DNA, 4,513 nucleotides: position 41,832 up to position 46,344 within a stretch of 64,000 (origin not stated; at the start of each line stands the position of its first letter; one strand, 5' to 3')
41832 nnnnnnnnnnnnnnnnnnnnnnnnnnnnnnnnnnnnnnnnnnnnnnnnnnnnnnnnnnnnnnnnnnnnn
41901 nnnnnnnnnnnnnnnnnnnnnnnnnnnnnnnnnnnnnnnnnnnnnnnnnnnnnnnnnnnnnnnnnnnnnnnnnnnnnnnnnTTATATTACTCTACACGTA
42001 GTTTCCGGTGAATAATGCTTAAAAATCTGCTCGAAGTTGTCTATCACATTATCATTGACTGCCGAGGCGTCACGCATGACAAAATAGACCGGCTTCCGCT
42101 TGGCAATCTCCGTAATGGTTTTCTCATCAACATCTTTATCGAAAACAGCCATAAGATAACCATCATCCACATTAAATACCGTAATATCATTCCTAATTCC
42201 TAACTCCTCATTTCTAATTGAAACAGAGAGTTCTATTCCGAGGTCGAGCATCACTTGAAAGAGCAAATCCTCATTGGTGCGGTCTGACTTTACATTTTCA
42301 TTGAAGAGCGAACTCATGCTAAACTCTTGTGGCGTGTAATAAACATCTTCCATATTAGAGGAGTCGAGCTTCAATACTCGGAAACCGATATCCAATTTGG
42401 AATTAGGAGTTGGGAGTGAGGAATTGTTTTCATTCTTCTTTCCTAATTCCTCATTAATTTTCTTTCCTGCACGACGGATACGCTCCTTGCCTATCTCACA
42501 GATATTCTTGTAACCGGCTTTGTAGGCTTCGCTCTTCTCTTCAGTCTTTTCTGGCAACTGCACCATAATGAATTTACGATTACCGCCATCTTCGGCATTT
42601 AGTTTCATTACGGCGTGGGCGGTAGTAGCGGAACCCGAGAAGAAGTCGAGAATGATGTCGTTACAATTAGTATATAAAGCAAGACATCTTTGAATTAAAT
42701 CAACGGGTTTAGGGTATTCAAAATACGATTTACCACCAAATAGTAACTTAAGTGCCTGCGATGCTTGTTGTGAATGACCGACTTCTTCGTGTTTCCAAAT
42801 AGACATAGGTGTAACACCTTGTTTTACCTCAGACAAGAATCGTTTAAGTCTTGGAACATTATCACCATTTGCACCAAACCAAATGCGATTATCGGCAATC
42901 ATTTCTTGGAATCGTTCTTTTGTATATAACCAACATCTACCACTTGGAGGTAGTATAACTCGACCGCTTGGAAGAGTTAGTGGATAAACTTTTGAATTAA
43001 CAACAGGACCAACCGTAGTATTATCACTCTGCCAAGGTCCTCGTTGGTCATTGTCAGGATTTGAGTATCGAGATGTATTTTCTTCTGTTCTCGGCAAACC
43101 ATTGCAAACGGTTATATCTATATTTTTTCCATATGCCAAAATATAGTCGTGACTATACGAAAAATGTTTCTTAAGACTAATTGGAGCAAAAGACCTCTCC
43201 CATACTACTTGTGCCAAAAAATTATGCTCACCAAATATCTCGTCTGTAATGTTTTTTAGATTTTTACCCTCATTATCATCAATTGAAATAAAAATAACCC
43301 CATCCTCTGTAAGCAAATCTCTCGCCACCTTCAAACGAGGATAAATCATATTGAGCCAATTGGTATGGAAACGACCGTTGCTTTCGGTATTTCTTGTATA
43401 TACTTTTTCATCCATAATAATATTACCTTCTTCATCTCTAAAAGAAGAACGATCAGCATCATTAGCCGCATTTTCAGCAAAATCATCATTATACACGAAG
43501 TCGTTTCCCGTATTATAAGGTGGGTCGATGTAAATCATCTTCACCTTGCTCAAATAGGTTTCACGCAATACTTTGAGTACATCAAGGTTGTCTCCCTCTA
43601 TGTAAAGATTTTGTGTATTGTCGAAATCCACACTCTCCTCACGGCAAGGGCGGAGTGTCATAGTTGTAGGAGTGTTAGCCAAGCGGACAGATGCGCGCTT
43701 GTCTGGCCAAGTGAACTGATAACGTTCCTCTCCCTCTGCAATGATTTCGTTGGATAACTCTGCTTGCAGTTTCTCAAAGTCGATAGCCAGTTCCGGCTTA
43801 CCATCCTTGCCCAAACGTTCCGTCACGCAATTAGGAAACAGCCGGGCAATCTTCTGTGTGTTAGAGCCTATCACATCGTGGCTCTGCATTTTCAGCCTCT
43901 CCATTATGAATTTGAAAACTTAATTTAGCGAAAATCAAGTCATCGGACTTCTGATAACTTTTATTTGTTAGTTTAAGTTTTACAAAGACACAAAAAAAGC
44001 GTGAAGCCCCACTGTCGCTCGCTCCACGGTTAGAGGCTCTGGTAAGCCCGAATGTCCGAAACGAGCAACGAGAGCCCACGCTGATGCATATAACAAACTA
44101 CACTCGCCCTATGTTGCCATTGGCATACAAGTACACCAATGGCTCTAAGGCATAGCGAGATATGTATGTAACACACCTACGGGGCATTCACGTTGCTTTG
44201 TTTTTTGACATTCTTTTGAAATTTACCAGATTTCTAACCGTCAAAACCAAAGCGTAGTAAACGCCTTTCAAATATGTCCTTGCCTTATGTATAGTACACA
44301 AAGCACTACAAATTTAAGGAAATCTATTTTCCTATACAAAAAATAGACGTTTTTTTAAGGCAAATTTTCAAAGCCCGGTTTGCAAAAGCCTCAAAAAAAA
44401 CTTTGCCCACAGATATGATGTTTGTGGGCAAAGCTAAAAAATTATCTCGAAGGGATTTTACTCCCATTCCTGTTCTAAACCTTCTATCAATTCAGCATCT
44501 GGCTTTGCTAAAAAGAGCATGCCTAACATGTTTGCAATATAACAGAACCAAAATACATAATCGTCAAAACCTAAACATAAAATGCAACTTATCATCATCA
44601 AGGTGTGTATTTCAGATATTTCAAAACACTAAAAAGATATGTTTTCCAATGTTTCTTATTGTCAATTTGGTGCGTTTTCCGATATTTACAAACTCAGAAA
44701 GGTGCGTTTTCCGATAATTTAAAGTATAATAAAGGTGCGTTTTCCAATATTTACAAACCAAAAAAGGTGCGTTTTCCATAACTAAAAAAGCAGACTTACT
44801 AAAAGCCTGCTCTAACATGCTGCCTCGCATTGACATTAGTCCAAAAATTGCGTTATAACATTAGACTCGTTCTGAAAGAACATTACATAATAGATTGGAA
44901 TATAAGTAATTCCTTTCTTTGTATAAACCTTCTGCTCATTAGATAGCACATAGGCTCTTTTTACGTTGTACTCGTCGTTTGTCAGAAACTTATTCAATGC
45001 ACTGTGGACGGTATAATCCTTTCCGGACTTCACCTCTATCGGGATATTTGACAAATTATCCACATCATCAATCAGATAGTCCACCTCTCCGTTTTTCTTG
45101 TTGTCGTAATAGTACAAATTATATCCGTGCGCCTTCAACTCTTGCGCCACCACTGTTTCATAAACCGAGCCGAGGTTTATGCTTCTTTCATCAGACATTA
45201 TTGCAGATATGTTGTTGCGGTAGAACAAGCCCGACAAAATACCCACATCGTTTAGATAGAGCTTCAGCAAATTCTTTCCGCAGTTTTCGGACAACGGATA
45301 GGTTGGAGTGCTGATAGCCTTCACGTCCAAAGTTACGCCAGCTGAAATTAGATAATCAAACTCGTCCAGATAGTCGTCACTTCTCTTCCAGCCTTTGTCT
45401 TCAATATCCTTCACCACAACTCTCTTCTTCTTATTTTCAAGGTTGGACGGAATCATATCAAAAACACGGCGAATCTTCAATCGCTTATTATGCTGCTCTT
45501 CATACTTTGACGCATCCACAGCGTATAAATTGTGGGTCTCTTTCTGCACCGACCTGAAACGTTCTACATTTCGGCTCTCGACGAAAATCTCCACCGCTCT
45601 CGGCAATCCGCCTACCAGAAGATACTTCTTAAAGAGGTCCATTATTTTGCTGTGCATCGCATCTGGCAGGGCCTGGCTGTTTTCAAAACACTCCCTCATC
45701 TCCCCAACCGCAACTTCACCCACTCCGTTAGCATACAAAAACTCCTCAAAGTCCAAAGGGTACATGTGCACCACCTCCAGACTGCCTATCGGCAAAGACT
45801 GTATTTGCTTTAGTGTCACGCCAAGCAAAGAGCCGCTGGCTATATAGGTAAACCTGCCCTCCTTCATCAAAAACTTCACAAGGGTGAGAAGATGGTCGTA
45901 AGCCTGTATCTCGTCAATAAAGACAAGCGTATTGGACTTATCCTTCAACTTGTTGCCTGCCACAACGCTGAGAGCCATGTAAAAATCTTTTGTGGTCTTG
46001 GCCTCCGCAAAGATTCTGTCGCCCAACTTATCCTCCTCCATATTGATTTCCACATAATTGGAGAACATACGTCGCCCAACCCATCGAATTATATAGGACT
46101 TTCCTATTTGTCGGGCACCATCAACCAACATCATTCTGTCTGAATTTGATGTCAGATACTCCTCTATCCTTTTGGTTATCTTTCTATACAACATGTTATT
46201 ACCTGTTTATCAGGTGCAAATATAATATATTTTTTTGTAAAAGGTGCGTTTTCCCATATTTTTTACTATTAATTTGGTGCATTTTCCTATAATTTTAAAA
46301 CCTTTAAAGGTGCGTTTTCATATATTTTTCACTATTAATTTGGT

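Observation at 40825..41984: Four-helix-bundle (Avd / 23S-IVS-protein-like) gene behaves as a cassette with inverted heptamer termini, amplified as four 179-bp mini-copies between mod and res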

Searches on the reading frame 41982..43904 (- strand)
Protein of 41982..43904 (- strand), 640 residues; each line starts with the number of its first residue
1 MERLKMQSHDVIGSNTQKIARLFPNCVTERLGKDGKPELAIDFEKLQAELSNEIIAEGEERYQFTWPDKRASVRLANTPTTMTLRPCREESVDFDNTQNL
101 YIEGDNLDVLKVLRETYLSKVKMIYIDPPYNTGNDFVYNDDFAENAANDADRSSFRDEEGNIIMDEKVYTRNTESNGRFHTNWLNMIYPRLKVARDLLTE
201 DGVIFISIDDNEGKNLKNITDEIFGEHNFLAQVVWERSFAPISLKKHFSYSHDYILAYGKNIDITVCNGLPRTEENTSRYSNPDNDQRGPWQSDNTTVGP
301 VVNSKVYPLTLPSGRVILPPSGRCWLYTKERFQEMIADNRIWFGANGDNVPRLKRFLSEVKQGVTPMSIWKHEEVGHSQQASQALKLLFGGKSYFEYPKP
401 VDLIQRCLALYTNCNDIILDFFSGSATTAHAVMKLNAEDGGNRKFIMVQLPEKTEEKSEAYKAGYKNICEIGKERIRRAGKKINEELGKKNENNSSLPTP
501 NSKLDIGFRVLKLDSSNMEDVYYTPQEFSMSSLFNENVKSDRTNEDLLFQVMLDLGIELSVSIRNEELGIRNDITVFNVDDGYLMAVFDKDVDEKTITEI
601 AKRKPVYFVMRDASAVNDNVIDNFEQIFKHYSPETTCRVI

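Call 6: search_protein_families(library=pfam, proteins=[window:41982-43904:-])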
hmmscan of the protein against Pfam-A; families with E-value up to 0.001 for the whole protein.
window:41982-43904:- (640 aa): 2 families
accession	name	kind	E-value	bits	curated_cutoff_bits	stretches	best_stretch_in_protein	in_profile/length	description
PF01555.25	N6_N4_Mtase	-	2.4e-37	129.5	26.7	1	121-449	1-210/221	DNA methylase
PF01765.24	RRF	-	0.00038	20.8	29.7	1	434-493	69-126/164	Ribosome recycling factor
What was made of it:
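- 41982..43904 (-): mod gene of a type III restriction-modification system. Its TAA stop (41982-41984) overlaps the first heptamer of the cassette's 5' arm by 2 nt. PF01555 E 2.4e-37 (call 6).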

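Call 25: search_protein_families(library=ncbifam, proteins=[window:41982-43904:-])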
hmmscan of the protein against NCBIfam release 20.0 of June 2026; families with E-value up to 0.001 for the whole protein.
window:41982-43904:- (640 aa): 3 families
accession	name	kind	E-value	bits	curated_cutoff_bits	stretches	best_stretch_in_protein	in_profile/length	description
NF008572.0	PRK11524.1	equivalog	3.2e-11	42.9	292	1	91-139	7-52/294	adenine-specific DNA-methyltransferase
NF050803.1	DnaMtaseCcrMCaul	equivalog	8.4e-06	24.9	830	0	396-436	187-227/350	adenine-specific DNA-methyltransferase CcrM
NF010253.0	PRK13699.1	subfamily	0.00033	20.4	244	0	385-435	134-184/226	DNA methyltransferase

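Call 30: find_encoding_contigs(protein=window:41982-43904:-, flank=6000, max_places=10)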
Protein window:41982-43904:- (640 aa): no gene with exactly this product is on record in the collection.

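Call 39: find_homologous_proteins(query=window:41982-43904:-)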
Query window:41982-43904:- (640 aa): 8000 proteins with E <= 0.001 among 8000 candidates; the best 120 are listed.
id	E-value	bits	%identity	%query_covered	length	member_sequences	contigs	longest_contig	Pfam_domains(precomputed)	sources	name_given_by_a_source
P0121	0.0e+0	1428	98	99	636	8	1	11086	PF01555.25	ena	-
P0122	0.0e+0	1283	89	100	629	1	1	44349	PF01555.25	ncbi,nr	ncbi:MAG: site-specific DNA-methyltransferase [Paludibacteraceae bacterium]|nr:site-specific DNA-met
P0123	0.0e+0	1195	82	99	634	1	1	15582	PF01555.25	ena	-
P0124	0.0e+0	1172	81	100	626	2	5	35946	PF01555.25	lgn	-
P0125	0.0e+0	1162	81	99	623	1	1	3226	PF01555.25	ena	-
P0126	0.0e+0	1157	80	99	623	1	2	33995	PF01555.25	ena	-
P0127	0.0e+0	1153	80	100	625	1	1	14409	PF01555.25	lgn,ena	-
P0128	0.0e+0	1149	80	100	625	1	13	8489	PF01555.25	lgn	-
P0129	0.0e+0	1148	80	100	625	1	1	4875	PF01555.25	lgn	-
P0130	0.0e+0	1145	80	100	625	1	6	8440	PF01555.25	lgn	-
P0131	0.0e+0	1137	80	99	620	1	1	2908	PF01555.25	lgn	-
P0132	0.0e+0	1120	75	100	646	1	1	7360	PF01555.25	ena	-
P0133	0.0e+0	1109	78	99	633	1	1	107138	PF01555.25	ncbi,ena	-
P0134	0.0e+0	1100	76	100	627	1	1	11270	PF01555.25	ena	-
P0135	0.0e+0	1100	76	100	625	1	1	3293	PF01555.25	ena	-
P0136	0.0e+0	1098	76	100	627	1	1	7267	PF01555.25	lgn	-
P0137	0.0e+0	1096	76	100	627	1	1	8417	PF01555.25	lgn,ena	-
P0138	0.0e+0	1096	75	100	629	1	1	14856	PF01555.25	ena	-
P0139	0.0e+0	1095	76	100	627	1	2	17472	PF01555.25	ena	-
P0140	0.0e+0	1095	76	100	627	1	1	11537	PF01555.25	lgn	-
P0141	0.0e+0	1094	76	100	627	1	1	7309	PF01555.25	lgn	-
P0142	0.0e+0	1092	75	100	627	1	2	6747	PF01555.25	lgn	-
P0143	0.0e+0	1092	75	100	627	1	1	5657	PF01555.25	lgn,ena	-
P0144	0.0e+0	1091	75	100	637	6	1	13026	PF01555.25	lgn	-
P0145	0.0e+0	1091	75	100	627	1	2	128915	PF01555.25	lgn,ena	-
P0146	0.0e+0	1090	75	100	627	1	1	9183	PF01555.25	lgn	-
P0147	0.0e+0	1089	75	100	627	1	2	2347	PF01555.25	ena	-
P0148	0.0e+0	1088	76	100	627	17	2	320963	PF01555.25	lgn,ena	-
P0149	0.0e+0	1088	75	100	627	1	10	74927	PF01555.25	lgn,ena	-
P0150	0.0e+0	1086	75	100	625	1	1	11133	PF01555.25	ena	-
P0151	0.0e+0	1086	75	100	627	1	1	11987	PF01555.25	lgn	-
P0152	0.0e+0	1084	75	100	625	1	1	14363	PF01555.25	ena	-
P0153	0.0e+0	1084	77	99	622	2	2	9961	PF01555.25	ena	-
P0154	0.0e+0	1084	75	100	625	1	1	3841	PF01555.25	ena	-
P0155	0.0e+0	1083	75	100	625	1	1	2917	PF01555.25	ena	-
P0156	0.0e+0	1082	75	100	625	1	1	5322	PF01555.25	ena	-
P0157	0.0e+0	1081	75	100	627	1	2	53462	PF01555.25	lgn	-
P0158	0.0e+0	1081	75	100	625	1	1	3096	PF01555.25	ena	-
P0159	0.0e+0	1080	75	100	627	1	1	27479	PF01555.25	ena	-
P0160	0.0e+0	1080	75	100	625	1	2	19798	PF01555.25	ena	-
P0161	0.0e+0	1080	74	100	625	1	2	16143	PF01555.25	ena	-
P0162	0.0e+0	1079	75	99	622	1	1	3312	PF01555.25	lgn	-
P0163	0.0e+0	1077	74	100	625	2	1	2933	PF01555.25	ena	-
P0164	0.0e+0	1076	74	100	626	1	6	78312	PF01555.25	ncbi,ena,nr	ncbi:MAG: site-specific DNA-methyltransferase [Bacteroides sp.]|nr:site-specific DNA-methyltransfera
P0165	0.0e+0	1073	74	99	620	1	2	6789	PF01555.25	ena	-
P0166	0.0e+0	1073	73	100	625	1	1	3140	PF01555.25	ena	-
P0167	0.0e+0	1071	74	99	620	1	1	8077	PF01555.25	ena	-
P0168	0.0e+0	1071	76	99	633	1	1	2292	PF01555.25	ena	-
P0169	0.0e+0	1070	73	100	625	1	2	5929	PF01555.25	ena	-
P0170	0.0e+0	1069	74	99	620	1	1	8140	PF01555.25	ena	-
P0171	0.0e+0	1069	75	100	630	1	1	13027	PF01555.25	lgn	-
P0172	0.0e+0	1069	73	100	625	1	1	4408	PF01555.25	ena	-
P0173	0.0e+0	1068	73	100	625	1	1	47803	PF01555.25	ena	-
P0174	0.0e+0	1066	74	100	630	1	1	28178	PF01555.25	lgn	-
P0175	0.0e+0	1066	73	100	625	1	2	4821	PF01555.25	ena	-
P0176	0.0e+0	1063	73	100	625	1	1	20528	PF01555.25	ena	-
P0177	0.0e+0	1061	73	99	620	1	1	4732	PF01555.25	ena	-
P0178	0.0e+0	1061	73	100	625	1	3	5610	PF01555.25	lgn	-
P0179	0.0e+0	1059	73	100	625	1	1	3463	PF01555.25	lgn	-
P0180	0.0e+0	1058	73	100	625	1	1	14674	PF01555.25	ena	-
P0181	0.0e+0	1057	76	100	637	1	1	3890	PF01555.25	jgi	jgi:adenine-specific DNA-methyltransferase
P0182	0.0e+0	1055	73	100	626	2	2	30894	PF01555.25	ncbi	-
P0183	0.0e+0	1054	73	100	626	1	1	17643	PF01555.25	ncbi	-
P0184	0.0e+0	1053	73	99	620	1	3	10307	PF01555.25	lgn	-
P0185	0.0e+0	1052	73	100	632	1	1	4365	PF01555.25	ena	-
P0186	0.0e+0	1045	72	100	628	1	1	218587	PF01555.25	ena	-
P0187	0.0e+0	1045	72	100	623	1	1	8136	PF01555.25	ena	-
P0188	0.0e+0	1044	72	100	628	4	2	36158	PF01555.25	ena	-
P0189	0.0e+0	1043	72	100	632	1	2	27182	PF01555.25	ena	-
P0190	0.0e+0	1042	72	100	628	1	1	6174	PF01555.25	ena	-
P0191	0.0e+0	1042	72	100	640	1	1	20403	PF01555.25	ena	-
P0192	0.0e+0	1041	72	100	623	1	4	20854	PF01555.25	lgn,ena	-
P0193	0.0e+0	1038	72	100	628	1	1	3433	PF01555.25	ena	-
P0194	0.0e+0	1037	72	100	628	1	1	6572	PF01555.25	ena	-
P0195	0.0e+0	1037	72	100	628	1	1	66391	PF01555.25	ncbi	-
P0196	0.0e+0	1037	72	100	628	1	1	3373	PF01555.25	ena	-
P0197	0.0e+0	1036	72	100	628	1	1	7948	PF01555.25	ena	-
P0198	0.0e+0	1036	72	99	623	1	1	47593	PF01555.25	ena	-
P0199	0.0e+0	1036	72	100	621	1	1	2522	PF01555.25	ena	-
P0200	0.0e+0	1035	69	100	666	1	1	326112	PF01555.25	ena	-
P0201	0.0e+0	1034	72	100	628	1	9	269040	PF01555.25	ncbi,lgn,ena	-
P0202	0.0e+0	1034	71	100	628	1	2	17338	PF01555.25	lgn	-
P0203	0.0e+0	1034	72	100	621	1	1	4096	PF01555.25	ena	-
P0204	0.0e+0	1034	71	100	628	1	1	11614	PF01555.25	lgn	-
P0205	0.0e+0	1033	71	100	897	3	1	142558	PF14022.12,PF01555.25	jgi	-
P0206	0.0e+0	1033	71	100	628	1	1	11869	PF01555.25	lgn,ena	-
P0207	0.0e+0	1033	71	100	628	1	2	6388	PF01555.25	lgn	-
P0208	0.0e+0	1032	72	100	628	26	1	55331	PF01555.25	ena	-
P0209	0.0e+0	1032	71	100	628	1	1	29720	PF01555.25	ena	-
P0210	0.0e+0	1032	72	100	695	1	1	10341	PF01555.25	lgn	-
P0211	0.0e+0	1030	71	100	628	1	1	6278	PF01555.25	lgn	-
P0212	0.0e+0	1029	71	100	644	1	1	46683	PF01555.25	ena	-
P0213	0.0e+0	1029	75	100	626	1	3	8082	PF01555.25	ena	-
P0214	0.0e+0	1028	72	99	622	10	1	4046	PF01555.25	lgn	-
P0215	0.0e+0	1028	71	100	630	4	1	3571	PF01555.25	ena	-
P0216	0.0e+0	1027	71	100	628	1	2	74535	PF01555.25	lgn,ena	-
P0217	0.0e+0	1027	71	100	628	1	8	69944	PF01555.25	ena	-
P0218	0.0e+0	1027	70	100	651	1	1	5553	PF01555.25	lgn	-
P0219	0.0e+0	1026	71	100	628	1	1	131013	PF01555.25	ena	-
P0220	0.0e+0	1026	71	100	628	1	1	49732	PF01555.25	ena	-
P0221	0.0e+0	1025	71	100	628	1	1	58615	PF01555.25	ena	-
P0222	0.0e+0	1025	71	100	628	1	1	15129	PF01555.25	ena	-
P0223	0.0e+0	1025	71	100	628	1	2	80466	PF01555.25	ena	-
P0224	0.0e+0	1025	71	100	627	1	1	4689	PF01555.25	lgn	-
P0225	0.0e+0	1025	71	100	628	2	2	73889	PF01555.25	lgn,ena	-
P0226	0.0e+0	1025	71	100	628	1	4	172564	PF01555.25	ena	-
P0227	0.0e+0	1025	71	100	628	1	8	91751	PF01555.25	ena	-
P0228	0.0e+0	1024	71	99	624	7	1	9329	PF01555.25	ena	-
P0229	0.0e+0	1024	71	100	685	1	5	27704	PF01555.25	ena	-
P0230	0.0e+0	1023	71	100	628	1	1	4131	PF01555.25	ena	-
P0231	0.0e+0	1022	71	100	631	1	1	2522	PF01555.25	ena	-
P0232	0.0e+0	1021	71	100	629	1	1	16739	PF01555.25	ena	-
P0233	0.0e+0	1020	71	100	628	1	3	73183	PF01555.25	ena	-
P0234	0.0e+0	1020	71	100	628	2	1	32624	PF01555.25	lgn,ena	-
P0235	0.0e+0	1019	71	100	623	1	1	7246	PF01555.25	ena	-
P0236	0.0e+0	1015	72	100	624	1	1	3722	PF01555.25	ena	-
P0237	0.0e+0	1015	71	100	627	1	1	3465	PF01555.25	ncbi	-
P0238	0.0e+0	1013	72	100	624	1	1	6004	PF01555.25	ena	-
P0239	0.0e+0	1013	71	99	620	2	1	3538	PF01555.25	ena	-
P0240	0.0e+0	1012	70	100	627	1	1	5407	PF01555.25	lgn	-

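Call 41: find_encoding_contigs(protein=P0122, flank=5000, max_places=3)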
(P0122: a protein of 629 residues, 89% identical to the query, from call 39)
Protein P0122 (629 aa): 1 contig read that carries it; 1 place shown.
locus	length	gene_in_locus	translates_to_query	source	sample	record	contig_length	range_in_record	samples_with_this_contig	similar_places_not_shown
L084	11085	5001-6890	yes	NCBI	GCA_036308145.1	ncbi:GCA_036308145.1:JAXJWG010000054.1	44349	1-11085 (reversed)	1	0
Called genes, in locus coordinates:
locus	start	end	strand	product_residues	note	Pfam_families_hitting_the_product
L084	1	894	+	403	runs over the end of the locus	PF00083:Sugar_tr (faint), PF07690:MFS_1, PF03209:PUCC (faint), PF07690:MFS_1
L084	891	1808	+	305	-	PF13671:AAA_33 (faint), PF01715:IPPT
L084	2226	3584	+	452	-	PF13173:AAA_14, PF13635:DUF4143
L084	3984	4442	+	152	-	-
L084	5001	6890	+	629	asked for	PF01555:N6_N4_Mtase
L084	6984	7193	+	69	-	-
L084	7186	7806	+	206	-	PF06414:Zeta_toxin, PF13671:AAA_33 (weak)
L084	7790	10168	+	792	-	PF04851:ResIII, PF00270:DEAD (weak)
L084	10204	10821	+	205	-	PF19778:RE_endonuc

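Call 42: find_encoding_contigs(protein=P0133, flank=5000, max_places=3)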
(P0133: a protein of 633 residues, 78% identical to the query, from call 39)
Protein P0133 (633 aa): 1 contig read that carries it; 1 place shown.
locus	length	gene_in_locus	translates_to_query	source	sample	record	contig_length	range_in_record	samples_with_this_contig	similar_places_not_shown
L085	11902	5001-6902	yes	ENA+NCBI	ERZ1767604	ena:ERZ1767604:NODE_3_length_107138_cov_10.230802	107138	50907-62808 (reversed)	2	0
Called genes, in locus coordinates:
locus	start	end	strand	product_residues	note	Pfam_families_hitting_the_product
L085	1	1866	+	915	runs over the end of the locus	PF00150:Cellulase, PF18962:Por_Secre_tail (faint), PF22352:K319L-like_PKD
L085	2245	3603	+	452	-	PF13173:AAA_14, PF13635:DUF4143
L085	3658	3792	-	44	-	-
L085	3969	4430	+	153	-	-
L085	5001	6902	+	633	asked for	PF01555:N6_N4_Mtase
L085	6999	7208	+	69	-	-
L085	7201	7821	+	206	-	PF06414:Zeta_toxin, PF13671:AAA_33 (weak)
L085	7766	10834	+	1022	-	PF04851:ResIII, PF00270:DEAD (weak), PF19778:RE_endonuc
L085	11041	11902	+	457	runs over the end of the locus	PF13173:AAA_14, PF13635:DUF4143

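Call 43: find_encoding_contigs(protein=P0148, flank=5000, max_places=3)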
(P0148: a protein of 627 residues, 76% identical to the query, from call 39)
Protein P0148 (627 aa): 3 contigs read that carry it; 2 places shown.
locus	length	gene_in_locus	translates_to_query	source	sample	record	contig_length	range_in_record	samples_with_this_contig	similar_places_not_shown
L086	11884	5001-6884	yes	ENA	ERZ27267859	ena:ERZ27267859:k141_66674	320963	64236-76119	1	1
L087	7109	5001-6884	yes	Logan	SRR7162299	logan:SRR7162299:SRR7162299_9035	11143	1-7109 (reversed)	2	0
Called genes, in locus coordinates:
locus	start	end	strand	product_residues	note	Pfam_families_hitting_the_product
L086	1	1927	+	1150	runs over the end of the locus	PF00580:UvrD-helicase, PF13245:AAA_19 (weak), PF13361:UvrD_C, PF13538:UvrD_C_2 (faint), PF12705:PDDEXK_1 (weak)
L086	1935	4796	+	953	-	PF12705:PDDEXK_1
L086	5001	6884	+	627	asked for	PF01555:N6_N4_Mtase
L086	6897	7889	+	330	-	PF13310:Virulence_RhuM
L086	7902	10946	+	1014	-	PF04851:ResIII, PF00270:DEAD (weak), PF19778:RE_endonuc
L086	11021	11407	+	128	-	-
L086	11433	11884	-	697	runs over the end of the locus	PF00270:DEAD (faint), PF04851:ResIII, PF17757:UvrB_inter, PF27431:UvrB_3rd, PF00271:Helicase_C, PF12344:UvrB, PF02151:UVR (weak)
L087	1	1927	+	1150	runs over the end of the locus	PF00580:UvrD-helicase, PF13245:AAA_19 (weak), PF13361:UvrD_C, PF13538:UvrD_C_2 (faint), PF12705:PDDEXK_1 (weak)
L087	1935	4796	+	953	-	PF12705:PDDEXK_1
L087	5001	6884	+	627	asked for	PF01555:N6_N4_Mtase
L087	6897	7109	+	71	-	?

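Call 44: find_encoding_contigs(protein=P0124, flank=5000, max_places=3)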
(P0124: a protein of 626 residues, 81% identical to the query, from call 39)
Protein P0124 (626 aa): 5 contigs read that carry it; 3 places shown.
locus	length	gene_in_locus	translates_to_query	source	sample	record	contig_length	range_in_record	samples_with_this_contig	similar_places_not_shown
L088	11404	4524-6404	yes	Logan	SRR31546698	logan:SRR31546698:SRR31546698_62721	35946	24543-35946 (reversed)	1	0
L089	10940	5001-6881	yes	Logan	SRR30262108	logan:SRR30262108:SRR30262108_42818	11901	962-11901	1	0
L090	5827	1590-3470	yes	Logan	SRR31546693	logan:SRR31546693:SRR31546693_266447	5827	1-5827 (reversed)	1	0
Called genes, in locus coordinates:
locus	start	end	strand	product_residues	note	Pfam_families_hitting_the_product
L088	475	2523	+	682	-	PF00176:SNF2-rel_dom, PF04851:ResIII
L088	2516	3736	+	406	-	PF00271:Helicase_C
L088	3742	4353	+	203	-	PF14335:DUF4391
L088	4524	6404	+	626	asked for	PF01555:N6_N4_Mtase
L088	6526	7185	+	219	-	-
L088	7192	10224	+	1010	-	PF04851:ResIII, PF00270:DEAD (weak), PF19778:RE_endonuc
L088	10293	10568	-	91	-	PF03992:ABM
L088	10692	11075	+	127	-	PF04138:GtrA_DPMS_TM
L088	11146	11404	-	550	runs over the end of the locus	PF00324:AA_permease, PF13520:AA_permease_2, PF13906:AA_permease_C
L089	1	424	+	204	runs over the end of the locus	PF06414:Zeta_toxin, PF13671:AAA_33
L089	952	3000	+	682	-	PF00176:SNF2-rel_dom, PF04851:ResIII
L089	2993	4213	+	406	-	PF00271:Helicase_C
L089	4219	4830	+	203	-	PF14335:DUF4391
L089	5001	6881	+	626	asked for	PF01555:N6_N4_Mtase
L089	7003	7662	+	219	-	-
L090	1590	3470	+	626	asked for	PF01555:N6_N4_Mtase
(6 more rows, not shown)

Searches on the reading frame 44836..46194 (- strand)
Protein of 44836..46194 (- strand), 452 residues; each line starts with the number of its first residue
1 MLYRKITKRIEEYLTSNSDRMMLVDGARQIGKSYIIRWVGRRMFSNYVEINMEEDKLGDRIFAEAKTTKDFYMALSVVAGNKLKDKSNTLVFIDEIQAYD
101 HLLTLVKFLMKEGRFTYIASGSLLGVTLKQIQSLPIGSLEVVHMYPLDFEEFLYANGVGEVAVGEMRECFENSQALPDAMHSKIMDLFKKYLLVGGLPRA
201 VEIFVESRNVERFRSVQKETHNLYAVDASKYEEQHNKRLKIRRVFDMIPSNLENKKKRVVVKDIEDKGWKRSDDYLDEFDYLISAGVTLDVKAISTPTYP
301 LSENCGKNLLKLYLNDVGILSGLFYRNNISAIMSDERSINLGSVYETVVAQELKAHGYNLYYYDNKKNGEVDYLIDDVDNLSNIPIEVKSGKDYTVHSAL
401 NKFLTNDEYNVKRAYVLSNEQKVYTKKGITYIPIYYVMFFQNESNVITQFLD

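Call 6: search_protein_families(library=pfam, proteins=[window:44836-46194:-])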
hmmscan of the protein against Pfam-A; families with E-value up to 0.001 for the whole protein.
window:44836-46194:- (452 aa): 2 families
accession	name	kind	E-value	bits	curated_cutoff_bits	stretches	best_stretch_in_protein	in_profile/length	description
PF13635.12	DUF4143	-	2.6e-23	83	28.1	1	227-391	3-160/160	Domain of unknown function (DUF4143)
PF13173.12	AAA_14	-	3.6e-23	82.4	27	1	19-153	2-129/129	AAA domain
